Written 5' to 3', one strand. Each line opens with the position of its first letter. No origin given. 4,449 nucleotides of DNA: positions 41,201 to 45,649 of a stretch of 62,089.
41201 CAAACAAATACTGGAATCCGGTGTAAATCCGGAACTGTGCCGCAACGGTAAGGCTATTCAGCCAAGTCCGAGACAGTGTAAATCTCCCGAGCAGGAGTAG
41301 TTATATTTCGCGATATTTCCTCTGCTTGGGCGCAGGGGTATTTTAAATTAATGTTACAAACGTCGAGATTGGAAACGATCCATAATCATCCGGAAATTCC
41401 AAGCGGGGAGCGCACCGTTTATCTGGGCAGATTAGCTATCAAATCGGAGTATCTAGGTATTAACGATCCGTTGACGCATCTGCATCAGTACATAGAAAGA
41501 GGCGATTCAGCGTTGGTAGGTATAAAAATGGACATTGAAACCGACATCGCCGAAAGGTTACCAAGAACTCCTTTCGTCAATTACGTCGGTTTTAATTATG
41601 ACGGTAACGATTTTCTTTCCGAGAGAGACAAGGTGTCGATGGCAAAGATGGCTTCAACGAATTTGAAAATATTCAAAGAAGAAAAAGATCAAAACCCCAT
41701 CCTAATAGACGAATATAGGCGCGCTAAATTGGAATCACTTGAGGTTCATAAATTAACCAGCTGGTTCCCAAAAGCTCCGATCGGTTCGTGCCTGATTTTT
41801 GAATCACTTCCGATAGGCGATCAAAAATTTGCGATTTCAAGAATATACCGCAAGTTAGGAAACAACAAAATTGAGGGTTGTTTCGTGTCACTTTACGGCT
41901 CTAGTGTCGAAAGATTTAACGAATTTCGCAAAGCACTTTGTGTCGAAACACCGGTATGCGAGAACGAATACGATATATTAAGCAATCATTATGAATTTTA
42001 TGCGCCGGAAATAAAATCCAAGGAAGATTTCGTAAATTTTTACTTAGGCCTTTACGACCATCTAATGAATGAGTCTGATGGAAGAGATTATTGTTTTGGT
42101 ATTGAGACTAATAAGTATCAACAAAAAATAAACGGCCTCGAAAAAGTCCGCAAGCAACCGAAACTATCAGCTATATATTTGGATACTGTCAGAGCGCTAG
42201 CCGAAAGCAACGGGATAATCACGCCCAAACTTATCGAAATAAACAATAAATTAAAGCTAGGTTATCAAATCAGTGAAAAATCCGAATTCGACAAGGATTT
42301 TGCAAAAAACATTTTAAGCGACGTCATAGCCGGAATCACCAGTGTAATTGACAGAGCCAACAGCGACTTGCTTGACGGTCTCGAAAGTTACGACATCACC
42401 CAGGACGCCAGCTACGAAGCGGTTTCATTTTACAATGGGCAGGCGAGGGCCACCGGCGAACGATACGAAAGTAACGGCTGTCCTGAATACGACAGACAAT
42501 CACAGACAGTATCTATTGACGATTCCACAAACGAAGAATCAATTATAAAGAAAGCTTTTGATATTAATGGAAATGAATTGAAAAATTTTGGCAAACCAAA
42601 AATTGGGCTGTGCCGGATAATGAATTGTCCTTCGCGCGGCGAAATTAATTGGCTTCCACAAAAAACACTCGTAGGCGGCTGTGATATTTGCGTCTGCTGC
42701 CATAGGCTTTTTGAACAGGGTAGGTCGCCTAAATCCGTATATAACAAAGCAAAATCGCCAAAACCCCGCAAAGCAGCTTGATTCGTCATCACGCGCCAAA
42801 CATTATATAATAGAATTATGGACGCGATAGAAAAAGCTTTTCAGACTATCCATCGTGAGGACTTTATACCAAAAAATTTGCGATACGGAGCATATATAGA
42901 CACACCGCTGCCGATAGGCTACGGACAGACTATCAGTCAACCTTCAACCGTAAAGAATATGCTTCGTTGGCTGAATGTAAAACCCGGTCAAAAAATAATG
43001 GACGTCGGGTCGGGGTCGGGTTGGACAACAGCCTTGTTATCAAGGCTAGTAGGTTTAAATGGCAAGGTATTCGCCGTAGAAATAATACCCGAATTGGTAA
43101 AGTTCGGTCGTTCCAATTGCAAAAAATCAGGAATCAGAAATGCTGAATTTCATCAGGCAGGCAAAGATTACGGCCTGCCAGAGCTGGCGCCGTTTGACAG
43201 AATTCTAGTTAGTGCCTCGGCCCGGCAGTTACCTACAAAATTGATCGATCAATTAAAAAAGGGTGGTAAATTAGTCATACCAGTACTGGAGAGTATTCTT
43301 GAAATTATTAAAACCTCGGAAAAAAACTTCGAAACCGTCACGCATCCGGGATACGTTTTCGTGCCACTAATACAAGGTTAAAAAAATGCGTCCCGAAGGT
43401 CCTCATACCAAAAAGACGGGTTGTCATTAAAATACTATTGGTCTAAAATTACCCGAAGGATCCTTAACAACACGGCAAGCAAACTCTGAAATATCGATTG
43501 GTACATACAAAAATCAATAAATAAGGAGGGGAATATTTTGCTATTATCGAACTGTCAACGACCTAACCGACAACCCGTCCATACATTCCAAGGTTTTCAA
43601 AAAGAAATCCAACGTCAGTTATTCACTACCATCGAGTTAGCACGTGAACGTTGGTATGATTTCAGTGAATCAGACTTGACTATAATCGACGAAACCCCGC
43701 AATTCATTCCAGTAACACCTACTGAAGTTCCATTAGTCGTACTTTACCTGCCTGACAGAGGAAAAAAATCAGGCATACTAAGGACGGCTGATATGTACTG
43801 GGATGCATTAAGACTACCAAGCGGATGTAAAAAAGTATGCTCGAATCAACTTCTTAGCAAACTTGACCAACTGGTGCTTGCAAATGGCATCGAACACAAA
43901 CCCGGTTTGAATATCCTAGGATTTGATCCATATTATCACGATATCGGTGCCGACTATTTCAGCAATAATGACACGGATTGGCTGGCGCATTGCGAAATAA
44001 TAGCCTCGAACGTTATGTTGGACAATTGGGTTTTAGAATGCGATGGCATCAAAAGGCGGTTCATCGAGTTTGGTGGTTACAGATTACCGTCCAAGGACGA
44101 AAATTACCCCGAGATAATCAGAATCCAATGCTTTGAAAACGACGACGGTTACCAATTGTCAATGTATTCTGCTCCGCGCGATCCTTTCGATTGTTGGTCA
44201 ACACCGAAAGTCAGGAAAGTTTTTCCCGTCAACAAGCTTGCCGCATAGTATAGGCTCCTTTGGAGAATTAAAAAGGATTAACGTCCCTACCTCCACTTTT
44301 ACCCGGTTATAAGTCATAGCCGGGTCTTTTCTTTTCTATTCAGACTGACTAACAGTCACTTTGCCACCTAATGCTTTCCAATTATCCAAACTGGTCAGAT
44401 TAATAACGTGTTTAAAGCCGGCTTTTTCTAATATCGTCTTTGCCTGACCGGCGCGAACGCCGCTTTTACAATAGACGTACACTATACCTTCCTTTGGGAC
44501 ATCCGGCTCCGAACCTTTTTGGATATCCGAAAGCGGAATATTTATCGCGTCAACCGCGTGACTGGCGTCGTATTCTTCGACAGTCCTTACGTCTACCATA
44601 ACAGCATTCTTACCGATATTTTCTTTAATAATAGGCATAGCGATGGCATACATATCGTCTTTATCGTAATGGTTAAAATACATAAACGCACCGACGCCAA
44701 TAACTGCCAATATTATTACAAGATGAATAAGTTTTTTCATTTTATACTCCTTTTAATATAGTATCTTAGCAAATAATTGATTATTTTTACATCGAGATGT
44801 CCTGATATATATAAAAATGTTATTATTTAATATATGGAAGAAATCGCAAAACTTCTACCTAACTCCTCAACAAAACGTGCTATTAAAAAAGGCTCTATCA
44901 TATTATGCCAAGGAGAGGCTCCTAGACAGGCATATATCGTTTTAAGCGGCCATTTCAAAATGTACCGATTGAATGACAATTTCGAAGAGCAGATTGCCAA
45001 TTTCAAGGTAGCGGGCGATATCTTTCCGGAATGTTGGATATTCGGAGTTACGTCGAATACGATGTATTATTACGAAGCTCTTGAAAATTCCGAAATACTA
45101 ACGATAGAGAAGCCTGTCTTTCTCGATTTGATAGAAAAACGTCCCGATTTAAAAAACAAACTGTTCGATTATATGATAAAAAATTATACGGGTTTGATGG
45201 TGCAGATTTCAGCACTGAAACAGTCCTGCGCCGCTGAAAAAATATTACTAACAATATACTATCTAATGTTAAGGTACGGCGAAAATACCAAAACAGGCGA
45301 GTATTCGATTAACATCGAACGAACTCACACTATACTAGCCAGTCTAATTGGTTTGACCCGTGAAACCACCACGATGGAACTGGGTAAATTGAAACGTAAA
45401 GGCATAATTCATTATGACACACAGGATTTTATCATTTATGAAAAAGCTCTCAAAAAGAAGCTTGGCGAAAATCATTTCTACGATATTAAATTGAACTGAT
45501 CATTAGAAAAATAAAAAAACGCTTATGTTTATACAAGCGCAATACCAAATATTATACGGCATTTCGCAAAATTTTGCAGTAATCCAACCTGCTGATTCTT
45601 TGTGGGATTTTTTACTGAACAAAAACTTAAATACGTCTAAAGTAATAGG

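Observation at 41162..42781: Cobalamin-riboswitch-like leader controlling an unrecognisable 476-aa Cys-rich cytoplasmic protein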

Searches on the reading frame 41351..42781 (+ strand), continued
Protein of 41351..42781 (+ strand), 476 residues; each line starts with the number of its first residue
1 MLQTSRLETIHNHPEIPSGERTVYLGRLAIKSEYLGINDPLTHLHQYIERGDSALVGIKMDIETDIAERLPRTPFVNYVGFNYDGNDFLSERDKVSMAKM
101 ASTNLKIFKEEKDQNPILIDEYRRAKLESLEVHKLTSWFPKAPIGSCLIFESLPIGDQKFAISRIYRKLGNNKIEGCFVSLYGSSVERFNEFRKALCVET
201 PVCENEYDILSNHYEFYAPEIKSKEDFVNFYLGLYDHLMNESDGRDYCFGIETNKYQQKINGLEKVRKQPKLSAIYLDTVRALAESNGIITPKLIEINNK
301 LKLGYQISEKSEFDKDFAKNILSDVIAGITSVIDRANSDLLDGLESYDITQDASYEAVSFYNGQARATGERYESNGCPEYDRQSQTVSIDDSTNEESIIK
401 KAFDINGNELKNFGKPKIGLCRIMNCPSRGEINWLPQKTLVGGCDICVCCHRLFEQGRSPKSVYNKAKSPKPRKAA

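Call 74: list_cluster_members(proteins=[window:41351-42778:+, P0003, P0016, P0021, P0043, P0054, P0056, P0068, P0073, P0134])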
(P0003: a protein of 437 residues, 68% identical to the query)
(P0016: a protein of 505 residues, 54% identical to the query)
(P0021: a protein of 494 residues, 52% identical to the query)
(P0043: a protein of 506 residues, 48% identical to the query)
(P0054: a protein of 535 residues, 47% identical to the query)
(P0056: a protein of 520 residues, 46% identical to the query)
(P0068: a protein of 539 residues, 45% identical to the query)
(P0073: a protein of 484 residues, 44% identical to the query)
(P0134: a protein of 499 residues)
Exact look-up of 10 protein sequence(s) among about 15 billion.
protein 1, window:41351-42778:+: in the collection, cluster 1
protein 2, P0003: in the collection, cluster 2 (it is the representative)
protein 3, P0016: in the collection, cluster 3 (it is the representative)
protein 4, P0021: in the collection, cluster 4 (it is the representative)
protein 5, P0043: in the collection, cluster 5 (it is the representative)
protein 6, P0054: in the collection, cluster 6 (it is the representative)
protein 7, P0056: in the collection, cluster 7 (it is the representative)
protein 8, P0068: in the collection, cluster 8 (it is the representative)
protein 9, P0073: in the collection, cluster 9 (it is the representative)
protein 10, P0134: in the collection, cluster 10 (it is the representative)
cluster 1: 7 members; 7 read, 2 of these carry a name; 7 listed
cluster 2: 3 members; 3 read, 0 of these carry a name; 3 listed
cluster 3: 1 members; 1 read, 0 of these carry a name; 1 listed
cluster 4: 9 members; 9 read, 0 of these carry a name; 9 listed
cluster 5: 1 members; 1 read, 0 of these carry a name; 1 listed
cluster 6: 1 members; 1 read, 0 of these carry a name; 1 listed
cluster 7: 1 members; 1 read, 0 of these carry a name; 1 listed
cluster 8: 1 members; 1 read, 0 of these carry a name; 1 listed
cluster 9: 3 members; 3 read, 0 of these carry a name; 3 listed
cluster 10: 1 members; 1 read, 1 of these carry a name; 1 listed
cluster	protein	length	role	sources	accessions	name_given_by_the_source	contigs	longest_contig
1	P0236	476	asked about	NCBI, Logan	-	-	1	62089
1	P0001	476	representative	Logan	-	-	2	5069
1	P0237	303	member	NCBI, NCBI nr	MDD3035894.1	MAG: hypothetical protein PHO93_03160, partial [Candidatus Saccharimonadaceae bacterium] | hypothetical protein [Candidatus Saccharimonadaceae bacterium]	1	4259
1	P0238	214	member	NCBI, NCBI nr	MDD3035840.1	MAG: hypothetical protein PHO93_02890, partial [Candidatus Saccharimonadaceae bacterium] | hypothetical protein [Candidatus Saccharimonadaceae bacterium]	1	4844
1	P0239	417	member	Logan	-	-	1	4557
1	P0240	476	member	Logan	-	-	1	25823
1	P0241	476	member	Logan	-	-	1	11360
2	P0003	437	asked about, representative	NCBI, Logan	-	-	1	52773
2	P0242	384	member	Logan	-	-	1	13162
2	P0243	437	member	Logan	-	-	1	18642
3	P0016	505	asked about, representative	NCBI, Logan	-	-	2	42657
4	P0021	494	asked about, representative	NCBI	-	-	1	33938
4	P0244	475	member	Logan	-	-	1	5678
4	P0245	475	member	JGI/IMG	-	-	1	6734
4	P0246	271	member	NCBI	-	-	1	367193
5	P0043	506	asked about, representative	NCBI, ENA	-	-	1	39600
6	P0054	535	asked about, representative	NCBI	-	-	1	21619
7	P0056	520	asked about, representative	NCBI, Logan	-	-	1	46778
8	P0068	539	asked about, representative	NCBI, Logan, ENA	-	-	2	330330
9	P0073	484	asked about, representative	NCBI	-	-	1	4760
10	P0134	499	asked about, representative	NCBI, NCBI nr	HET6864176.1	MAG TPA: hypothetical protein VFH37_03200 [Candidatus Saccharimonadales bacterium] | hypothetical protein [Candidatus Saccharimonadales bacterium]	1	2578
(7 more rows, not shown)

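Call 85: search_protein_families(library=pfam, proteins=[P0144, P0150, P0152, P0161, P0153, P0154, P0159, P0172, P0137, P0140], max_evalue=0.01)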
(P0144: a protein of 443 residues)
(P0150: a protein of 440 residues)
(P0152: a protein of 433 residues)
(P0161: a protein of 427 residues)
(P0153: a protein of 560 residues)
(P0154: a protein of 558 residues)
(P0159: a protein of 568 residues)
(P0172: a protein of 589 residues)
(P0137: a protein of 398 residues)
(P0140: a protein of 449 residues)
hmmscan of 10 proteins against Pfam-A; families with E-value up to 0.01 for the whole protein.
P0144 (443 aa): 0 families

P0150 (440 aa): 0 families

P0152 (433 aa): 0 families

P0161 (427 aa): 0 families

P0153 (560 aa): 0 families

P0154 (558 aa): 1 family
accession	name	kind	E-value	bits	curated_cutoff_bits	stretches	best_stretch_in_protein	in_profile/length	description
PF18856.6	baeRF_family12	-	0.0041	18.2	27.7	0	323-378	67-120/138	Bacterial archaeo-eukaryotic release factor family 12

P0159 (568 aa): 0 families

P0172 (589 aa): 1 family
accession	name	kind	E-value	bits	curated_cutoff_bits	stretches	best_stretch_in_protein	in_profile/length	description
PF03051.21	Peptidase_C1_2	-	0.0064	15.8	22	1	400-467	166-233/438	Peptidase C1-like family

P0137 (398 aa): 0 families

P0140 (449 aa): 0 families

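Call 87: find_encoding_contigs(protein=P0137, flank=8000, max_places=3)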
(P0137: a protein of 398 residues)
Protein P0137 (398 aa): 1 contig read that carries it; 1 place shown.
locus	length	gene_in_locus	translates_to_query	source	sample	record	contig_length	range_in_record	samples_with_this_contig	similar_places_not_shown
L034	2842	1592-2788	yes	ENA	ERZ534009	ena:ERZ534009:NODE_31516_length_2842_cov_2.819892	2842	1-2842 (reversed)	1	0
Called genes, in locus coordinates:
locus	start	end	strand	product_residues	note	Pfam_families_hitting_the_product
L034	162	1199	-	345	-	-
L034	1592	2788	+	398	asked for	-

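Call 88: find_encoding_contigs(protein=P0144, flank=8000, max_places=3)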
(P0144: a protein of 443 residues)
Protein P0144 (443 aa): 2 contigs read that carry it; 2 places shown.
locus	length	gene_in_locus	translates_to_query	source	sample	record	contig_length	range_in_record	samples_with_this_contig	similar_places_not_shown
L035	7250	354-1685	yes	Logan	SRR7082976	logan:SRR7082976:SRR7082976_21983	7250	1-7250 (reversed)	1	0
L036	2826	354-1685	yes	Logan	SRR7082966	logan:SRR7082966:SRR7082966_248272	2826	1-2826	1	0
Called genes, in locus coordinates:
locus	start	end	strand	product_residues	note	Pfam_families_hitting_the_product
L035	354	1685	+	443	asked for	-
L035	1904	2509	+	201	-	PF01467:CTP_transf_like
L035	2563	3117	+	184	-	PF04120:Iron_permease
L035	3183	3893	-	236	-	PF13462:Thioredoxin_4, PF01323:DSBA, PF13743:Thioredoxin_5 (weak)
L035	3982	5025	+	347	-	PF00571:CBS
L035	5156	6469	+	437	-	PF01336:tRNA_anti-codon, PF00152:tRNA-synt_2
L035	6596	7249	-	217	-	?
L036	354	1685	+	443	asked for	-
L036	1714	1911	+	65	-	-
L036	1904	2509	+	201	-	PF01467:CTP_transf_like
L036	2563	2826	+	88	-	?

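Call 89: find_encoding_contigs(protein=P0153, flank=8000, max_places=3)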
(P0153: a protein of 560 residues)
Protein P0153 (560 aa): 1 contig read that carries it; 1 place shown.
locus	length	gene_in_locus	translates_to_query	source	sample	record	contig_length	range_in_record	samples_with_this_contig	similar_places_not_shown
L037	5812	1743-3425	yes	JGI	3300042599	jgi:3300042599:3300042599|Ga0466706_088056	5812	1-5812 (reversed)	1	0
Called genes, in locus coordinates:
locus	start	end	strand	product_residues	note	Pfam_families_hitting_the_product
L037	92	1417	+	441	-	-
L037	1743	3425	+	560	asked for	-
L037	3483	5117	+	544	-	PF00749:tRNA-synt_1c, PF19269:Anticodon_2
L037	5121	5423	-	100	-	-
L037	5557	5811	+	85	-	?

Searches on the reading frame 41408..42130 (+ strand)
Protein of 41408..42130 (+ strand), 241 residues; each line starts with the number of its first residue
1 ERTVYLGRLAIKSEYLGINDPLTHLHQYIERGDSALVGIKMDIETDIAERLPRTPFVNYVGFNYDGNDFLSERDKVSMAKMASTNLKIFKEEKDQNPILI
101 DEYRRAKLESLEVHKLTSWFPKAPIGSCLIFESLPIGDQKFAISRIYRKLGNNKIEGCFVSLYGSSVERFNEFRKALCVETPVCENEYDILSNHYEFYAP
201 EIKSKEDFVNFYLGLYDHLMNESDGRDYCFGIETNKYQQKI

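Call 79: predict_structure(alignment_id=A4)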
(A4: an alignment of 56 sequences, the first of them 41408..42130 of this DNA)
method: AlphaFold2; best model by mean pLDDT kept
length: 241 residues; sequences in the alignment: 56
mean_pLDDT: 82.9   pTM: 0.74
mean pLDDT of the five models: 82.9, 82.4, 82.1, 81.5, 80.3
residues with pLDDT >= 90: 103; 70-90: 95; 50-70: 30; < 50: 13
segments of 3 or more residues with pLDDT < 50: 12-18, 238-241
pLDDT, mean of each block of 10 residues (from residue 1): 52 49 70 79 65 74 95 87 83 82 88 96 96 83 94 94 93 94 93 93 87 94 90 65 35
secondary structure, 60 per line:
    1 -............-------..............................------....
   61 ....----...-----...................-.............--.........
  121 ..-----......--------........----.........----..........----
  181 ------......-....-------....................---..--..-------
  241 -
elements in order: H2-13 H21-50 E57-64 E69-71 H78-95 H97-109 H112-122 E128-133 E142-149 E154-162 H167-176 H187-192 E194-197 H205-224

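Call 81: fold_search(model_id=the predicted structure, library=pdb)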
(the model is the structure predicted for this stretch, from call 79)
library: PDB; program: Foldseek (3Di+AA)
matches with E <= 10: 1140; with E <= 0.001: 0
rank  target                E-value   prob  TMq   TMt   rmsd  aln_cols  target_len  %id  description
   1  9t0n                  3.3e-02  0.35  0.20  0.16   8.9       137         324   12  Crystal structure of TagF (ACIAD2683) from Acinetobacter baylyi ADP1 (released 2025-11-12)
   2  8dzg_A                1.0e-01  0.16  0.17  0.11  13.5       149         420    9  Cryo-EM structure of bundle-forming pilus extension ATPase from E.coli in the presence of ADP (released 2022-10-26)
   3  3oph                  1.6e-01  0.14  0.20  0.19  13.7       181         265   16  ESBL R164S mutant of SHV-1 beta-lactamase (released 2011-07-13)
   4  6pps_A                1.7e-01  0.38  0.23  0.23  10.3       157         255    6  A blue light illuminated LOV-PAS construct from the LOV-HK sensory protein from Brucella abortus (construct 15-273) (released 2020-07-15)
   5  8dze_A                1.7e-01  0.15  0.18  0.11  13.2       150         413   11  Cryo-EM structure of bundle-forming pilus extension ATPase from E. coli in the presence of AMP-PNP (class-1) (released 2022-10-26)
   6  3hlz_A                1.8e-01  0.10  0.15  0.14  17.4       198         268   10  Crystal structure of BT_1490 (NP_810393.1) from BACTEROIDES THETAIOTAOMICRON VPI-5482 at 1.50 A resolution (released 2009-06-16)
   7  2jmu_MODEL_1_A        1.8e-01  0.08  0.15  0.16  18.2       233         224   12  NMR structure of the mouse thiamine triphosphatase (released 2006-12-19)
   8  4q0h                  2.1e-01  0.33  0.26  0.21  10.3       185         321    9  Deinococcus radiodurans BphP PAS-GAF (released 2014-07-16)
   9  9r2r_D                2.1e-01  0.12  0.14  0.23  16.0       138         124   15  De novo designed M7 protein fold (released 2025-05-14)
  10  3hlz_B                2.2e-01  0.16  0.15  0.14  14.2       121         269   10  Crystal structure of BT_1490 (NP_810393.1) from BACTEROIDES THETAIOTAOMICRON VPI-5482 at 1.50 A resolution (released 2009-06-16)
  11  3c4a                  2.2e-01  0.07  0.09  0.07  14.1        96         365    9  Crystal structure of vioD hydroxylase in complex with FAD from Chromobacterium violaceum. Northeast Structural Genomics  (released 2008-02-05)
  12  6ph4_B                2.3e-01  0.20  0.22  0.13  14.2       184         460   10  Full length LOV-PAS-HK construct from the LOV-HK sensory protein from Brucella abortus (light-adapted, construct 15-48 (released 2020-12-30)
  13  7ewl_A                2.3e-01  0.12  0.16  0.09  16.6       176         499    6  cryo-EM structure of apo GPR158 (released 2021-12-01)
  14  6pps_C                2.5e-01  0.33  0.25  0.24  12.8       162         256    7  A blue light illuminated LOV-PAS construct from the LOV-HK sensory protein from Brucella abortus (construct 15-273) (released 2020-07-15)
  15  6ekk_A                2.5e-01  0.21  0.18  0.13   9.3       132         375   18  Crystal structure of GEF domain of DENND 1A in complex with Rab GTPase Rab35-GDP bound state. (released 2018-10-17)
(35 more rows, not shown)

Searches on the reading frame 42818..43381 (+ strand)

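Call 4: search_protein_families(library=pfam, proteins=[window:42818-43381:+], max_evalue=0.01)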
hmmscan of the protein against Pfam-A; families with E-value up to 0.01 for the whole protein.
window:42818-43381:+ (187 aa): 14 families
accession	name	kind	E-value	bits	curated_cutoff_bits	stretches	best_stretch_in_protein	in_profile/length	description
PF01135.25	PCMT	-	3.9e-52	177.5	20.3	1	2-185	19-206/210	Protein-L-isoaspartate(D-aspartate) O-methyltransferase (PCMT)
PF13847.12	Methyltransf_31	-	2.3e-11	44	27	1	55-154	2-109/145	Methyltransferase domain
PF01209.24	Ubie_methyltran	-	8.9e-09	35.5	20.1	1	49-153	40-150/233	ubiE/COQ5 methyltransferase family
PF13649.12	Methyltransf_25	-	2.5e-08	35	27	1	60-139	1-78/97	Methyltransferase domain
PF01269.23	Fibrillarin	-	5e-06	26.3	27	1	45-94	60-109/227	Fibrillarin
PF01189.24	Methyltr_RsmB-F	-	1.5e-05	25.2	27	1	51-133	3-87/199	16S rRNA methyltransferase RsmB/F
PF08241.18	Methyltransf_11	-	6.6e-05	23.9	21.2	1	62-138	2-73/95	Methyltransferase domain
PF00398.26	RrnaAD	-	0.00016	21.3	24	1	40-102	14-73/263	Ribosomal RNA adenine dimethylase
PF08704.16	GCD14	-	0.00038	20.6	26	1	49-108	33-92/247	tRNA methyltransferase complex GCD14 subunit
PF01728.25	FtsJ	-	0.00072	20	24.1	1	53-166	17-131/181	FtsJ-like methyltransferase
PF02353.26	CMAS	-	0.00096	19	27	1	41-129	47-131/273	Mycolic acid cyclopropane synthetase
PF08123.19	DOT1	-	0.0026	17.8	23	1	35-99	23-84/205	Histone methylation protein DOT1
PF05175.20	MTS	-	0.0036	17.4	23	0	48-116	23-90/170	Methyltransferase small domain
PF06325.19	PrmA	-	0.0084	16.1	22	1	48-150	151-254/296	Ribosomal protein L11 methyltransferase (PrmA)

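Call 5: search_protein_families(library=ncbifam, proteins=[window:42818-43381:+], max_evalue=0.1)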
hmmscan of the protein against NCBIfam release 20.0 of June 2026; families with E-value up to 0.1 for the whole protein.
window:42818-43381:+ (187 aa): 60 families (the best 25 are shown)
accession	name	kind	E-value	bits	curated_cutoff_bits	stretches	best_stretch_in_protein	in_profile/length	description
NF001453.0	PRK00312.1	equivalog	4.3e-54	183.3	188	1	3-187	27-212/217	protein-L-isoaspartate(D-aspartate) O-methyltransferase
NF010549.0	PRK13942.1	equivalog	1e-49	168.9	282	1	3-185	24-208/215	protein-L-isoaspartate O-methyltransferase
TIGR00080.1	pimt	equivalog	1.2e-48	165.8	159.05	1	5-186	26-210/216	protein-L-isoaspartate O-methyltransferase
TIGR04364.1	methyltran_FxLD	equivalog_domain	7e-32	110.9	320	1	2-156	21-181/394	methyltransferase, FxLD system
NF010550.0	PRK13943.1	equivalog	1.9e-26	93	359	1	2-156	21-180/322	protein-L-isoaspartate O-methyltransferase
TIGR04188.1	methyltr_grsp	subfamily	6.5e-25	88.2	380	1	40-157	91-206/363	ATP-grasp peptide maturase system methyltransferase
TIGR02469.1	CbiT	equivalog_domain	8.5e-13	48.7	78.3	1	48-156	11-122/124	precorrin-6Y C5,15-methyltransferase (decarboxylating) subunit CbiT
NF008823.0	PRK11873.1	subfamily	4e-12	46.2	263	1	52-113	73-134/272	arsenite methyltransferase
NF041536.1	ArsM_DUF2284_UU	exception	3.5e-11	42.1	575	1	51-154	71-180/459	arsenite methyltransferase/DUF2284 domain selenoprotein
NF001556.0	PRK00377.1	equivalog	9.8e-11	41.8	238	1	51-166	35-157/198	cobalt-precorrin-6Y C(15)-methyltransferase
NF041537.1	ArsM_AhpD_UU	exception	5e-10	38.7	510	1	47-133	67-153/345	arsenite methyltransferase/AhpD domain selenoprotein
NF001240.0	PRK00216.1-1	equivalog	8.6e-10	38.1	378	1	52-154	59-168/251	bifunctional demethylmenaquinone methyltransferase/2-methoxy-6-polyprenyl-1,4-benzoquinol methylase UbiE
NF047649.1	MTase_UXPK_star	exception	4.6e-09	35.7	460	1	45-117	66-138/283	methyltransferase/UXPK-star double selenoprotein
TIGR00479.1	rumA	equivalog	8e-08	31.5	183.55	1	45-132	282-370/432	23S rRNA (uracil(1939)-C(5))-methyltransferase RlmD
NF040538.1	methyl_ArsM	equivalog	1.3e-07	31.2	500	1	54-112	59-121/356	arsinothricin biosynthesis methyltransferase ArsM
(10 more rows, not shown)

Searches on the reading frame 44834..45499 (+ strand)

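Call 4: search_protein_families(library=pfam, proteins=[window:44834-45499:+], max_evalue=0.01)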
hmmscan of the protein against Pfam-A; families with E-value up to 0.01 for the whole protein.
window:44834-45499:+ (221 aa): 3 families
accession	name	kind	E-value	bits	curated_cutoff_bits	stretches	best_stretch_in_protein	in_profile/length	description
PF00027.35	cNMP_binding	-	2.5e-15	56.7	27.5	1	15-102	2-88/89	Cyclic nucleotide-binding domain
PF13545.12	HTH_Crp_2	-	4.3e-09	36.7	27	1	146-201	8-61/70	Crp-like helix-turn-helix domain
PF00325.26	Crp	-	0.0022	18.1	21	1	168-192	8-32/32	Bacterial regulatory proteins, crp family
